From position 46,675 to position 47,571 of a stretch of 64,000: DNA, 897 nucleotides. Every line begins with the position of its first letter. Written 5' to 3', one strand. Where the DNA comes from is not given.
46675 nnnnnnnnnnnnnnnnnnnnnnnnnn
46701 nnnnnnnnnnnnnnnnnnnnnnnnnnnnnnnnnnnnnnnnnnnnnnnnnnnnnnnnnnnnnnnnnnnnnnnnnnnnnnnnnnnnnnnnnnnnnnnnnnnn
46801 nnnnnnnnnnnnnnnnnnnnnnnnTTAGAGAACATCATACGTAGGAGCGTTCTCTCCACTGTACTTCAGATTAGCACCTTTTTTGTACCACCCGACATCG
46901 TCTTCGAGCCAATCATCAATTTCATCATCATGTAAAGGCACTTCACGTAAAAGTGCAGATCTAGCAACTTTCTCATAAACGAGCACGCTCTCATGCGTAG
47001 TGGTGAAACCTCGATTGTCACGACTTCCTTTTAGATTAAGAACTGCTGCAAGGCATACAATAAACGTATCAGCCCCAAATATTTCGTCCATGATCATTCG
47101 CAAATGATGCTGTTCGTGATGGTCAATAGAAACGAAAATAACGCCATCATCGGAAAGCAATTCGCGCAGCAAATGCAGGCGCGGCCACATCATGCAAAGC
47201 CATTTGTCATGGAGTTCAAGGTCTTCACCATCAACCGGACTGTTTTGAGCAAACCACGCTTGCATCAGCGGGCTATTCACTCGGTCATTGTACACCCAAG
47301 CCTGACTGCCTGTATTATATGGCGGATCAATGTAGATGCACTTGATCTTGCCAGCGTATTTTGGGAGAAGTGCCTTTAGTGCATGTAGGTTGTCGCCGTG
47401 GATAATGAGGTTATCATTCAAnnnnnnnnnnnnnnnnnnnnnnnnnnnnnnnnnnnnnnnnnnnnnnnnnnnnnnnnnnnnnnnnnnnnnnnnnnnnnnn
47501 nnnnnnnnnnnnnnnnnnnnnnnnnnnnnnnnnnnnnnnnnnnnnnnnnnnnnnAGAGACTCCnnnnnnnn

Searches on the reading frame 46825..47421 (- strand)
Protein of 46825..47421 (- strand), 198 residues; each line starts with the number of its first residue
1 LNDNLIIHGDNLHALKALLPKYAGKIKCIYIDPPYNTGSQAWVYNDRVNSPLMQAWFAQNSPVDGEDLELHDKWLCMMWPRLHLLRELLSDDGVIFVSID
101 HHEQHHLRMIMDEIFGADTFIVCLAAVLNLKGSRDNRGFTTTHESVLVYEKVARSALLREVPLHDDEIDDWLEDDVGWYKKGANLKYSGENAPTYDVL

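Call 7: search_protein_families(library=pfam, proteins=[window:46825-47421:-], max_evalue=0.01)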
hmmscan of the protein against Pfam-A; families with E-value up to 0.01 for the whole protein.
window:46825-47421:- (198 aa): 1 family
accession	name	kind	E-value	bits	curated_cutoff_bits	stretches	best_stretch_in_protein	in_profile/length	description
PF01555.25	N6_N4_Mtase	-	3.2e-16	60.4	26.7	1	26-161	1-111/221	DNA methylase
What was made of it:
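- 46825..47554 (-): Remnant of the type III methyltransferase gene (mod). It holds codons 1-38 in one frame and about 40-194 in another, of 581 in the intact gene. The rest is missing. Call 7 (PF01555, profile 1-111 of 221).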
